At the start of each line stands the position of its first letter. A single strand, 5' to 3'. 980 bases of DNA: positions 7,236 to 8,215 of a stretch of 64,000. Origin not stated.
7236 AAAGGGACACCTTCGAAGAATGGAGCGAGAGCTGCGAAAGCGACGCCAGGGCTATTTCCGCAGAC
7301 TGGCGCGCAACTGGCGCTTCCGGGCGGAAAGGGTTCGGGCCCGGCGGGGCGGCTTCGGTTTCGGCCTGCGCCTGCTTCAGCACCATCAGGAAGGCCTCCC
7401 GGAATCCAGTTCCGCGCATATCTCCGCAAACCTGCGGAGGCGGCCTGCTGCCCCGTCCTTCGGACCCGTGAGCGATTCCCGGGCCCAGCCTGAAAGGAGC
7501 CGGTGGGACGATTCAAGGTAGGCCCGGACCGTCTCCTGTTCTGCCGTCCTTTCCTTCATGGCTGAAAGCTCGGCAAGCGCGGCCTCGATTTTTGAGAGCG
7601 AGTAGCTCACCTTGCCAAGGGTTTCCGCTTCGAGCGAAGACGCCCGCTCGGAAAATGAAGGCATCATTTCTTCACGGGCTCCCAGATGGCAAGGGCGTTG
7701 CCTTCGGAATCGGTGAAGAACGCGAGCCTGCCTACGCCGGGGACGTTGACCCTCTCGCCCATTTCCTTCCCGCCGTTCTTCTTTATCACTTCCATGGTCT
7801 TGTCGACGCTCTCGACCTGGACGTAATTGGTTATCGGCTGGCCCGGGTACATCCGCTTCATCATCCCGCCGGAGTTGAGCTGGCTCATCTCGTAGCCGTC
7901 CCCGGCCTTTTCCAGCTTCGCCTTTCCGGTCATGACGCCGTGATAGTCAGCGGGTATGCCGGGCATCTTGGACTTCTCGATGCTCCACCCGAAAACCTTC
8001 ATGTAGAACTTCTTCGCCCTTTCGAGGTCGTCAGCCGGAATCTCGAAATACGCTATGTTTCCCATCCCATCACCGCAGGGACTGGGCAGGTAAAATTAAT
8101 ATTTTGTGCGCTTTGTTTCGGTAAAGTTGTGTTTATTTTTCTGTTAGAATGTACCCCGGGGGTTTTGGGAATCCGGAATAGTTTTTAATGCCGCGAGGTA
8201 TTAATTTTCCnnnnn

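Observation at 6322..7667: The small-helical-ORF plus cargo cassette occurs twice, with different cargos (metallopeptidase-like vs giant protein)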

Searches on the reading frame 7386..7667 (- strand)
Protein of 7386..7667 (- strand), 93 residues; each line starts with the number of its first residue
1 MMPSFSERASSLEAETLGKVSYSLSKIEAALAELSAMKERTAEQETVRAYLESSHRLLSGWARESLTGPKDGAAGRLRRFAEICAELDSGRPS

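Call 8: search_protein_families(library=pfam, proteins=[window:7386-7667:-], max_evalue=1)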
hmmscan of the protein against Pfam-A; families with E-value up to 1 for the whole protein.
window:7386-7667:- (93 aa): 0 families

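Call 13: find_homologous_proteins(query=A1, max_evalue=0.01)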
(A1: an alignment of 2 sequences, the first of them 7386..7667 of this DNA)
Query A1 (2 sequences) (93 aa, profile of the alignment): 10 proteins with E <= 0.01 among 113 candidates.
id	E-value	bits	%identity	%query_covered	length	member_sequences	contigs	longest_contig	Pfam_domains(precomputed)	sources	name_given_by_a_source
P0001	7.4e-50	185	29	84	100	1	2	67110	-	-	-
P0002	2.7e-39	151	100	100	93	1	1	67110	-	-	-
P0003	2.8e-24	103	31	84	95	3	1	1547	-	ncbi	-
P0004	3.1e-24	103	76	90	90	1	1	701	-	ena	-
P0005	1.1e-22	98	34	77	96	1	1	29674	-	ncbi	ncbi:MAG: hypothetical protein AB1324_02235 [Candidatus Micrarchaeota archaeon]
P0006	3.8e-22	96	-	-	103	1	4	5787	-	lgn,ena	-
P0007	4.2e-21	93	32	78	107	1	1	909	-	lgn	-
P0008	6.1e-21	92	32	84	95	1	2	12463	-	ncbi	-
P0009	6.1e-19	86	-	-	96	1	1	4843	-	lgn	-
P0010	1.4e-16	78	33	85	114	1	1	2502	-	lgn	-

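Call 14: find_encoding_contigs(protein=P0005, flank=10000, max_places=3)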
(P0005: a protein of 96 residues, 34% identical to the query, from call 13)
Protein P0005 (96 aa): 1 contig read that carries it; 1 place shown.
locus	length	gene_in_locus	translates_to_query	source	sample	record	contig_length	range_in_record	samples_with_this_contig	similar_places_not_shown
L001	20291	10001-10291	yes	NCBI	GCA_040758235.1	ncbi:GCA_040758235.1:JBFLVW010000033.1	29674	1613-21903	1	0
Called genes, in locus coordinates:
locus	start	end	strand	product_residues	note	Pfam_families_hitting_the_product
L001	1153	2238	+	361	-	PF13289:SIR2_2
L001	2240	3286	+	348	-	PF03235:GmrSD_N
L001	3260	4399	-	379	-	PF01555:N6_N4_Mtase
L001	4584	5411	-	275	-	PF02086:MethyltransfD12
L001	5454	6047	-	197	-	-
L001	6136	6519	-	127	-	PF00903:Glyoxalase, PF22677:Ble-like_N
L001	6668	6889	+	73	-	PF26688:RHH_12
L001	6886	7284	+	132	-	PF10130:PIN_2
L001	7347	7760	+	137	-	-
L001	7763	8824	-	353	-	PF00990:GGDEF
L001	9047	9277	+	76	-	PF06348:DUF1059 (weak)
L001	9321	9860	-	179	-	-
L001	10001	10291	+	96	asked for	-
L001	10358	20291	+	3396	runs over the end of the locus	-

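Call 15: find_encoding_contigs(protein=P0008, flank=10000, max_places=3)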
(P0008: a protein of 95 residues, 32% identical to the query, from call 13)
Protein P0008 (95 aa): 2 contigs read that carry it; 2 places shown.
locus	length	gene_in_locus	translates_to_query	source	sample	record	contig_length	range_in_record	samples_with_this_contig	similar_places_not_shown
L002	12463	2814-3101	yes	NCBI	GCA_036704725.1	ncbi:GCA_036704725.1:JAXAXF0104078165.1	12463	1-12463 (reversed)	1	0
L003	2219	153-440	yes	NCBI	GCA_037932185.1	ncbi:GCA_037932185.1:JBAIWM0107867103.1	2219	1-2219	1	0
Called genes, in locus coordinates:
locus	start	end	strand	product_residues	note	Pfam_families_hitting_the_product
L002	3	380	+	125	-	?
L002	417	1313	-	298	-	-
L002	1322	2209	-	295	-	-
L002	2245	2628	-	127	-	-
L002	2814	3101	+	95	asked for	-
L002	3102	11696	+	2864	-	-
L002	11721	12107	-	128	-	PF00903:Glyoxalase, PF22677:Ble-like_N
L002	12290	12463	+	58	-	?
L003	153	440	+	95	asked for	-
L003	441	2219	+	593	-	?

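Call 16: find_encoding_contigs(protein=P0006, flank=10000, max_places=4)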
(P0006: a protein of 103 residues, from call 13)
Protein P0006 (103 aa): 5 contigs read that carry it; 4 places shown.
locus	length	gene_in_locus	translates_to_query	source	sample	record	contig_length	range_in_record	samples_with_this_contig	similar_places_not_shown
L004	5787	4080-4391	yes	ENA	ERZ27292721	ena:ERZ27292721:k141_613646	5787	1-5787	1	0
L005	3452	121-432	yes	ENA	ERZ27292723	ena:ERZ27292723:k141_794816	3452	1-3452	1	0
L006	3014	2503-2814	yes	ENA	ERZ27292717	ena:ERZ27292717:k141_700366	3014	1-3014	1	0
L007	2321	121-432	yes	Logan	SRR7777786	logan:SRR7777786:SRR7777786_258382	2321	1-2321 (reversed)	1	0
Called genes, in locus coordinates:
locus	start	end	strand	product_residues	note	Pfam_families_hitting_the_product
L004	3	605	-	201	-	?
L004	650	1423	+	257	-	PF13482:RNase_H_2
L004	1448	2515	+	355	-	-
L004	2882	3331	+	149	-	PF00300:His_Phos_1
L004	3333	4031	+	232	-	PF00730:HhH-GPD, PF00633:HHH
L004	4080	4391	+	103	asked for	-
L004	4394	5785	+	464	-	?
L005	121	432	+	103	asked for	-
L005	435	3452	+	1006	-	?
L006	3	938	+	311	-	?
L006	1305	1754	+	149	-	PF00300:His_Phos_1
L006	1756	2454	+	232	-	PF00730:HhH-GPD, PF00633:HHH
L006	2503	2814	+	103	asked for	-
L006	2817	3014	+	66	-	?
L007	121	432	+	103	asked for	-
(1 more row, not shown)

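Call 21: find_encoding_contigs(protein=P0004, flank=10000, max_places=3)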
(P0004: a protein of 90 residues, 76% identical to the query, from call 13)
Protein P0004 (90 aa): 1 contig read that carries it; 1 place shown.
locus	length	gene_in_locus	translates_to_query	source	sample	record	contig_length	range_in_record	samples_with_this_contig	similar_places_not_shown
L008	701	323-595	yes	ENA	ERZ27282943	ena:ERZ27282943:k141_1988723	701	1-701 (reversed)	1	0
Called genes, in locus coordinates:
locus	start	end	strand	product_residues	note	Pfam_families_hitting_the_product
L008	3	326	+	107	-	?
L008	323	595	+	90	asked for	-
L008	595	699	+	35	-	?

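Call 22: find_encoding_contigs(protein=P0009, flank=10000, max_places=3)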
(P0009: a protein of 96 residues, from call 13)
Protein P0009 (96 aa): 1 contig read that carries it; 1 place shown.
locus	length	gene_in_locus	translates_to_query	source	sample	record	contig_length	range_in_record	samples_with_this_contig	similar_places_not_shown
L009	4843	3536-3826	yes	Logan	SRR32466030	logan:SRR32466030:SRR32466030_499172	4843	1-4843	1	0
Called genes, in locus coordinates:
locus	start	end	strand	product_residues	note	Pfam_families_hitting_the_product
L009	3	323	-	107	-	?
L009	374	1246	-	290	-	PF00903:Glyoxalase (faint), PF06983:3-dmu-9_3-mt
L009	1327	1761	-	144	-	PF01738:DLH, PF08840:BAAT_C (faint), PF12695:Abhydrolase_5 (weak), PF12740:PETase (weak)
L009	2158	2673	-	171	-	-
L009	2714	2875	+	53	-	-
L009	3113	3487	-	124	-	-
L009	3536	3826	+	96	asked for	-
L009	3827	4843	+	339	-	?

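Call 37: search_protein_representatives(alignment_id=A3)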
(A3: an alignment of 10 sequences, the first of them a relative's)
Query: 10 sequences, 95 profile positions. Proteins with E-value up to 0.001 (for the whole library): 208; up to 1e-10: 144; up to 1e-30: 1. The best 150 are listed.
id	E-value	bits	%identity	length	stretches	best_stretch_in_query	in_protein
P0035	1.6e-33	130.8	-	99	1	1-94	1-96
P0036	1.5e-29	118.1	-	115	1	3-92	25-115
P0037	1.0e-28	115.4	-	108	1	4-91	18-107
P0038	4.0e-28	113.5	-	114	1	3-91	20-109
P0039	2.3e-27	111.1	-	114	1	3-90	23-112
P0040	3.0e-26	107.5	-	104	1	2-91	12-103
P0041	1.4e-25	105.4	-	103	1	4-92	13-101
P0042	4.3e-24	100.6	-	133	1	4-91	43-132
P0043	5.4e-24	100.3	-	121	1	7-93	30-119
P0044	7.1e-24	99.9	-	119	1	4-93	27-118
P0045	8.9e-24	99.6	-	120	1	4-93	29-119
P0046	1.0e-23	99.4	-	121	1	3-91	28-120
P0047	1.1e-23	99.4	-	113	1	4-94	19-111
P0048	1.1e-23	99.3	-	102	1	4-91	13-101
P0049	1.3e-23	99.0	-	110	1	4-91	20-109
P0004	4.6e-23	97.3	-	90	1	10-94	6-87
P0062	4.9e-20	87.6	-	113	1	7-93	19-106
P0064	6.5e-20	87.2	-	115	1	3-91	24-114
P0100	1.6e-16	76.3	-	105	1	4-93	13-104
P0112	1.3e-15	73.5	-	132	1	10-91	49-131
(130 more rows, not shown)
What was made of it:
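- Family size: 208 representatives; the 150 listed are standalone proteins of 77-151 aa (call 37).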

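Call 54: find_related_loci(query=A7, collection=metagenome_contigs, flank=10000)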
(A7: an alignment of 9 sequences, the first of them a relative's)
Query A7 (100 aa) in metagenome_contigs; peptide patterns used: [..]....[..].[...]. (x = any residue, [..] = any of these).
212 stretches matched a pattern, but none encodes a relative of the query by tblastn (E <= 1e-3).

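Call 56: find_encoding_contigs(protein=P0064, flank=10000, max_places=3)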
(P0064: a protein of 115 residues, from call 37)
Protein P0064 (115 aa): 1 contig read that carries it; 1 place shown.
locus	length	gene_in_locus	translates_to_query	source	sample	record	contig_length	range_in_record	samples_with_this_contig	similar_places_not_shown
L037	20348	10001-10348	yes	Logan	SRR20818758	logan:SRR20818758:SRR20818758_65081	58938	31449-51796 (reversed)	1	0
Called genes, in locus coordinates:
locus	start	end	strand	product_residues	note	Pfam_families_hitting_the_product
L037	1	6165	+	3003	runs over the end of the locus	-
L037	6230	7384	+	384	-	-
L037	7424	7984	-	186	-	-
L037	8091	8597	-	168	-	-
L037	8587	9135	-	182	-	-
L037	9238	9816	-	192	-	-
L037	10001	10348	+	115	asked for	-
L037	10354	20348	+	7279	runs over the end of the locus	-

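Call 58: find_encoding_contigs(protein=P0062, flank=10000, max_places=3)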
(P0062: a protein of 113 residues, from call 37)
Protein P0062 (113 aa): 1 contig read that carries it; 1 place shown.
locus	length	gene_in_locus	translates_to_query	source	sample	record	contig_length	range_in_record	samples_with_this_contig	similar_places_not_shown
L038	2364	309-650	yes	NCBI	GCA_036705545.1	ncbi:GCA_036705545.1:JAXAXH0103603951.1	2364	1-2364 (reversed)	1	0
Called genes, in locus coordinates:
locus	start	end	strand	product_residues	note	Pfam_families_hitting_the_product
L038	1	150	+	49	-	?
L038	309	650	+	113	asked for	-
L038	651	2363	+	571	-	?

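Call 59: find_encoding_contigs(protein=P0112, flank=10000, max_places=3)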
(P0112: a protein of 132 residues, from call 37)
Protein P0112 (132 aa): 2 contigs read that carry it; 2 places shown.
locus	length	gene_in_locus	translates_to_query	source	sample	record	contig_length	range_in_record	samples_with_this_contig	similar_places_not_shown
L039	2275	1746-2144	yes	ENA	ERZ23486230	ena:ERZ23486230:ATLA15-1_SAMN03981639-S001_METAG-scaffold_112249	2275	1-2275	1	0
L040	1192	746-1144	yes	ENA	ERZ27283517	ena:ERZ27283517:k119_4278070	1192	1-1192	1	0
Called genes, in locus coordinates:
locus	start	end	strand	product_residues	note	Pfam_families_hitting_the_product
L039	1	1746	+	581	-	?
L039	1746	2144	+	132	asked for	-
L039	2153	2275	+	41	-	?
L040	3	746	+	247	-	?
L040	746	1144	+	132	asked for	-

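Call 60: find_encoding_contigs(protein=P0100, flank=10000, max_places=3)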
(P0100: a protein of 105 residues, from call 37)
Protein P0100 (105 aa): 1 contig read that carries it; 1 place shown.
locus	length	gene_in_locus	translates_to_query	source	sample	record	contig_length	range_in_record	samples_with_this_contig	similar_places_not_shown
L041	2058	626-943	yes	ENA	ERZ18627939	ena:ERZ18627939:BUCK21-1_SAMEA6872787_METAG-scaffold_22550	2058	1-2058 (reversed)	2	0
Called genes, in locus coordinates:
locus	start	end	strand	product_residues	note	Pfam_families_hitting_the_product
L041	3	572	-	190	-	?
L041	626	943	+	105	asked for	-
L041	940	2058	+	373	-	?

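Call 63: predict_structure(alignment_id=A4)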
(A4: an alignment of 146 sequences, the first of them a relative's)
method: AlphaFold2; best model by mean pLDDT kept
length: 93 residues; sequences in the alignment: 146
mean_pLDDT: 95.5   pTM: 0.83
mean pLDDT of the five models: 95.5, 95.6, 94.9, 94.7, 94.7
residues with pLDDT >= 90: 83; 70-90: 10; 50-70: 0; < 50: 0
segments of 3 or more residues with pLDDT < 50: none
pLDDT, mean of each block of 10 residues (from residue 1): 88 98 98 95 96 98 95 96 97 87
secondary structure, 60 per line:
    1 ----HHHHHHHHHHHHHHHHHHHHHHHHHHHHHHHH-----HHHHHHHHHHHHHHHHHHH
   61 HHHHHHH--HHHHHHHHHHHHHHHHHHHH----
elements in order: H5-36 H42-67 H70-89
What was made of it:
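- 7386..7667 (-): Small ORF A (93 aa), three-helix-bundle protein of the zincin-associated subfamily (cluster 5). AF2 pLDDT 95.5 with helices 5-36, 42-67 and 70-89 (call 63).
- On T7SS WXG100 / LXG-Lap module: The AF2 model is a three-helix bundle (call 63).
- Fold: a high-confidence three-helix bundle (call 63). The Cys lies inside a helix, not in an extended switch segment (call 63). A confident fold (call 63).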

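Call 67: fold_search(model_id=the predicted structure, library=pdb)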
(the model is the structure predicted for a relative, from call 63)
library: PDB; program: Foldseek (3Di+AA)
matches with E <= 10: 362; with E <= 0.001: 0
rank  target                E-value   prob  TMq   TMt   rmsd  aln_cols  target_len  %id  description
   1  6j5t_C                5.7e-01  0.84  0.54  0.09   6.1        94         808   13  Reconstitution and structure of a plant NLR resistosome conferring immunity (released 2019-03-20)
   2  1s94_B                6.4e-01  0.63  0.45  0.38   8.9        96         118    8  Crystal structure of the Habc domain of neuronal syntaxin from the squid Loligo pealei (released 2004-05-11)
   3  9rgz_A                7.6e-01  0.72  0.51  0.49   6.0        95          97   15  X-ray crystal structure of a de novo designed single-chain antiparallel 3-helix coiled-coil bundle, sc-apCC3-CW-2NTT (released 2025-09-03)
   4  6wz1_A                8.1e-01  0.47  0.44  0.40   8.2        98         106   14  Mn-bound structure of an engineered protein trimer, TriCyt3 (released 2020-09-16)
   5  9rgw_B                9.1e-01  0.90  0.65  0.61   3.5        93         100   16  X-ray crystal structure of a de novo designed single-chain antiparallel 3-helix coiled-coil bundle, sc-apCC3-CW2 (released 2025-09-03)
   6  1ez3_A                1.1e+00  0.44  0.42  0.34  10.0       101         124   12  CRYSTAL STRUCTURE OF THE NEURONAL T-SNARE SYNTAXIN-1A (released 2000-06-07)
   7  1ez3_B                1.1e+00  0.44  0.44  0.35   9.8       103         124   12  CRYSTAL STRUCTURE OF THE NEURONAL T-SNARE SYNTAXIN-1A (released 2000-06-07)
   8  5xzi                  1.2e+00  0.35  0.44  0.40   8.1       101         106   13  Crystal structure of the Zn-directed tetramer of the engineered cyt cb562 variant, AB5 (released 2017-12-20)
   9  9rgv_A                1.3e+00  0.80  0.61  0.58   3.7        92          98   15  X-ray crystal structure of a de novo designed single-chain antiparallel 3-helix coiled-coil bundle, sc-apCC3-CW1 (released 2025-09-03)
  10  9rgz_B                1.3e+00  0.57  0.51  0.49   6.0        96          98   14  X-ray crystal structure of a de novo designed single-chain antiparallel 3-helix coiled-coil bundle, sc-apCC3-CW-2NTT (released 2025-09-03)
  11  6m97                  1.3e+00  0.11  0.31  0.16  15.0       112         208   15  Crystal structure of the high-affinity copper transporter Ctr1 (released 2019-04-03)
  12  8rv0                  1.4e+00  0.69  0.58  0.14   3.7        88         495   16  Crystal structure of octaheme nitrite reductase from Trichlorobacter ammonificans in complex with nitrite (released 2024-03-27)
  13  8brl                  1.4e+00  0.38  0.31  0.23   3.2        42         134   19  Room temperature crystal structure of cytochrome c' from Hydrogenophilus thermoluteolus (released 2023-05-24)
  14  8sjh_B                1.4e+00  0.33  0.43  0.37   9.0       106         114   16  Zn-Bound Structure of Computationally Designed Homotrimer TP1 (released 2023-07-05)
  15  6m98                  1.4e+00  0.10  0.31  0.16  13.3       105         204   15  Crystal structure of the high-affinity copper transporter Ctr1 in complex with Cu(I) (released 2019-04-03)
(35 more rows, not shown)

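Call 78: search_protein_families(library=pfam, alignment_id=A4, max_evalue=0.01)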
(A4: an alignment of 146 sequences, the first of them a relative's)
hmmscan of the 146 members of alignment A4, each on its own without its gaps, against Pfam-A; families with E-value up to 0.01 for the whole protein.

A. member 1, P0002 (93 aa): 0 families

B. families by the number of members that match (of 146 scanned): 31 families (the first 25 are shown)
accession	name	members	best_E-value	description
PF09617.15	Cas_GSU0053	1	5.7e-05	CRISPR-associated protein GSU0053 (Cas_GSU0053)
PF03382.20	DUF285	1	0.00048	Mycoplasma protein of unknown function, DUF285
PF14678.12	FANCI_S4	1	0.00068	FANCI solenoid 4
PF10440.15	WIYLD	1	0.001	Ubiquitin-binding WIYLD domain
PF15023.12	DUF4523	1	0.0013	Protein of unknown function (DUF4523)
PF16326.10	ABC_tran_CTD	1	0.0014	ABC transporter C-terminal domain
PF04091.18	Sec15_C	1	0.002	Exocyst complex subunit Sec15 C-terminal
PF18363.6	PI_PP_I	1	0.002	Phosphoinositide phosphatase insertion domain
PF06160.17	EzrA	1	0.0022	Septation ring formation regulator, EzrA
PF24611.2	Spectrin_Anc-1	1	0.0024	Nuclear anchorage protein 1, spectrin-like repeat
PF14131.11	DUF4298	1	0.0027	Domain of unknown function (DUF4298)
PF14357.11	DUF4404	1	0.0031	Domain of unknown function (DUF4404)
PF13949.11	ALIX_LYPXL_bnd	1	0.0033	ALIX V-shaped domain binding to HIV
PF00617.24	RasGEF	1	0.0038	RasGEF domain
PF00261.25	Tropomyosin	1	0.0045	Tropomyosin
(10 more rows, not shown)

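Call 79: search_protein_families(library=padloc, proteins=[window:7386-7667:-], max_evalue=0.1)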
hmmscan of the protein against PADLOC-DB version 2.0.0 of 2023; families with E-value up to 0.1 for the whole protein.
window:7386-7667:- (93 aa): 0 families

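Call 80: search_protein_families(library=ncbifam, proteins=[window:7386-7667:-], max_evalue=0.1)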
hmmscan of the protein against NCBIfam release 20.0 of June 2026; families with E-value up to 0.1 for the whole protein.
window:7386-7667:- (93 aa): 0 families

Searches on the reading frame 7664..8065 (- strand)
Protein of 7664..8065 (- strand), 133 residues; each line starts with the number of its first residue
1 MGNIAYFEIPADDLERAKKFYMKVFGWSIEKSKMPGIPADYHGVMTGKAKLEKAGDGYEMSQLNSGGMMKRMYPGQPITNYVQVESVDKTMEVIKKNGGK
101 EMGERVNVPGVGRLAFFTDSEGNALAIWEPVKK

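Call 8: search_protein_families(library=pfam, proteins=[window:7664-8065:-], max_evalue=1)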
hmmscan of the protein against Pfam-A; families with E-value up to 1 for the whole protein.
window:7664-8065:- (133 aa): 5 families
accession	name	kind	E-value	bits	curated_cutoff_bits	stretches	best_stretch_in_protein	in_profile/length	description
PF00903.31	Glyoxalase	-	1.6e-10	41.8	20.6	1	4-126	2-120/121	Glyoxalase/Bleomycin resistance protein/Dioxygenase superfamily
PF22677.2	Ble-like_N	-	6.4e-09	35.9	24.5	1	6-34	4-32/41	Bleomycin resistance protein-like N-terminal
PF18029.7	Glyoxalase_6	-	0.044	14.9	23.6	1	11-125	6-103/106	Glyoxalase-like domain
PF22658.2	YycE-like_N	-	0.16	12.3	27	1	10-50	6-44/52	YycE-like N-terminal domain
PF12681.13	Glyoxalase_2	-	0.19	12.1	30.1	0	11-129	8-115/118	Glyoxalase-like domain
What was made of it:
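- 7664..8065 (-): VOC/glyoxalase-fold gene (133 aa), first gene of the copy-1 operon. Its stop overlaps the start of small ORF A (ATGA). Pfam Glyoxalase 1.6e-10 and Ble-like_N 6.4e-9 (call 8).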
